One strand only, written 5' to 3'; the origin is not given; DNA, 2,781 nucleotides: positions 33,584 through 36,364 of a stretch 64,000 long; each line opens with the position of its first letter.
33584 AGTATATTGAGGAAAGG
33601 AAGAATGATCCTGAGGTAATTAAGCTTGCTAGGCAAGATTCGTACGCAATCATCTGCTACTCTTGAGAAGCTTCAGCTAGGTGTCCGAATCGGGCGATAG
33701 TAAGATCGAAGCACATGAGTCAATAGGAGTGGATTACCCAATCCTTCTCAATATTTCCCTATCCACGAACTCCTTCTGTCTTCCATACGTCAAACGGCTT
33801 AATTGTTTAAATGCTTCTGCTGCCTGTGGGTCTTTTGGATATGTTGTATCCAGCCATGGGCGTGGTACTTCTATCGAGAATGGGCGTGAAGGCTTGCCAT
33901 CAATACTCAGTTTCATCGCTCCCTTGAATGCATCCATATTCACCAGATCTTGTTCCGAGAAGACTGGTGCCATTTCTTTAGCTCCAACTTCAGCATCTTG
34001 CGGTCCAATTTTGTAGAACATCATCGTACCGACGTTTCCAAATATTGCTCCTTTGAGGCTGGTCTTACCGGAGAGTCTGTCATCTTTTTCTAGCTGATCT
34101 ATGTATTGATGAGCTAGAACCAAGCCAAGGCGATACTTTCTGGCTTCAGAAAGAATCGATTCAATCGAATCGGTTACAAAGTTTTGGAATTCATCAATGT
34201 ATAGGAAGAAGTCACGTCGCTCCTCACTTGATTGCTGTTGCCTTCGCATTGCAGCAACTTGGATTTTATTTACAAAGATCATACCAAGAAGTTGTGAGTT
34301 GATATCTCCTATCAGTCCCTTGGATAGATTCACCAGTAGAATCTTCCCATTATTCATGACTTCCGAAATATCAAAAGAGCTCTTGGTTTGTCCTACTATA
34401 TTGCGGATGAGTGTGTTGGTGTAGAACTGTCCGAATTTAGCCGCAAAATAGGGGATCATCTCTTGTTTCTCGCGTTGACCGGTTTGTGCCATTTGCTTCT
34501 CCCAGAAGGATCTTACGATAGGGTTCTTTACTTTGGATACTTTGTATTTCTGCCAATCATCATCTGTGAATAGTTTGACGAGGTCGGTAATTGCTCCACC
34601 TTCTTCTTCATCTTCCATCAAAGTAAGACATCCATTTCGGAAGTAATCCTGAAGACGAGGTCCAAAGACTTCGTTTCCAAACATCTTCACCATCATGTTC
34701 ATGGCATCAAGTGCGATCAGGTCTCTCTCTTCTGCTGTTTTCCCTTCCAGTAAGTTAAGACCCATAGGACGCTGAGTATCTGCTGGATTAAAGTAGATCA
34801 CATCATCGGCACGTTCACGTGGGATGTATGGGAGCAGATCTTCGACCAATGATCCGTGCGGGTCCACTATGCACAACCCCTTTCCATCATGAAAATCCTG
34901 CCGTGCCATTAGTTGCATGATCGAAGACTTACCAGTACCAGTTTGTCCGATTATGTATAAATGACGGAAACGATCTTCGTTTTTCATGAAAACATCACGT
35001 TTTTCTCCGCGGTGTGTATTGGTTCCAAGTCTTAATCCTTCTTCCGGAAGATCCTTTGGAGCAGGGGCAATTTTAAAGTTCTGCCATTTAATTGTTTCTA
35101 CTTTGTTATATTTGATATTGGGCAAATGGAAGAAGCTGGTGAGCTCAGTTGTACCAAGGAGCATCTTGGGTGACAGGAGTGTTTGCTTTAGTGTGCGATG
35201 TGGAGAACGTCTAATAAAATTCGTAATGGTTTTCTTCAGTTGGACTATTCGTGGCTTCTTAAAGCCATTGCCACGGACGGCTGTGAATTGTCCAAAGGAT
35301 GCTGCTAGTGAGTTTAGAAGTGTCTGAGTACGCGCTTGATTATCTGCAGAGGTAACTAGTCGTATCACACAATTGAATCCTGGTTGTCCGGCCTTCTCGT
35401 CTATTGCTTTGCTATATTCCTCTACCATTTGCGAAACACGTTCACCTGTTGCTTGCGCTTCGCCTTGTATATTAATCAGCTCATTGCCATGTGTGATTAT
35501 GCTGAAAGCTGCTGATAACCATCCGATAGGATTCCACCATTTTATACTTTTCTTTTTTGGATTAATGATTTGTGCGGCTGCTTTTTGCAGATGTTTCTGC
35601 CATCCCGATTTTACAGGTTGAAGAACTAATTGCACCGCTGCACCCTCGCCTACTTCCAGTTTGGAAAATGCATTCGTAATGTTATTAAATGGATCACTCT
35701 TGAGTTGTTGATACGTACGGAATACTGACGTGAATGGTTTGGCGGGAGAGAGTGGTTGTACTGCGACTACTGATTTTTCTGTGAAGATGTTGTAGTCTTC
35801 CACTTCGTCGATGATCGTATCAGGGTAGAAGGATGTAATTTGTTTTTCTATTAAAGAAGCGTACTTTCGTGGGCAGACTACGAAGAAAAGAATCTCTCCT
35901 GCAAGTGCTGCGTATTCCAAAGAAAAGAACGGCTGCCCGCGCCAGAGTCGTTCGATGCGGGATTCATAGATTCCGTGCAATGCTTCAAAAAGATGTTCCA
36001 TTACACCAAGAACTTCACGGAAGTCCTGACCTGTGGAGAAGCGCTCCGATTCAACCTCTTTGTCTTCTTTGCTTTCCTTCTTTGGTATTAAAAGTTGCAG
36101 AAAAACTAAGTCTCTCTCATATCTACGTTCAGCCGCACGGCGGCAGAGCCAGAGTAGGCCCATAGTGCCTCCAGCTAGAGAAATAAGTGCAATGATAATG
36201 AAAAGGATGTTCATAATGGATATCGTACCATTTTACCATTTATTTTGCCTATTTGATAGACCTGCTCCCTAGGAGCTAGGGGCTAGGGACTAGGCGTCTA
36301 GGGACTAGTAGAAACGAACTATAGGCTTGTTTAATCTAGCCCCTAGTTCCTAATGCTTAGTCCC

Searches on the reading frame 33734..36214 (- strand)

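Call 62: search_protein_families(library=pfam, proteins=[window:33734-36214:-], max_evalue=0.00001)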
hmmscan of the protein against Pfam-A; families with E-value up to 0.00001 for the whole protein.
window:33734-36214:- (826 aa): 3 families
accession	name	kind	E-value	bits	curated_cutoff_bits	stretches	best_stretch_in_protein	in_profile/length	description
PF10412.15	TrwB_AAD_bind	-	4.4e-12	46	20.5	1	415-761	14-332/387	Type IV secretion-system coupling protein DNA-binding domain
PF02534.20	T4SS-DNA_transf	-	3.4e-09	36.5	20.1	1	405-734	34-367/468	Type IV secretory system Conjugative DNA transfer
PF01935.23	DUF87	-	1.7e-06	28.7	23.2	1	414-499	21-84/220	Helicase HerA, central domain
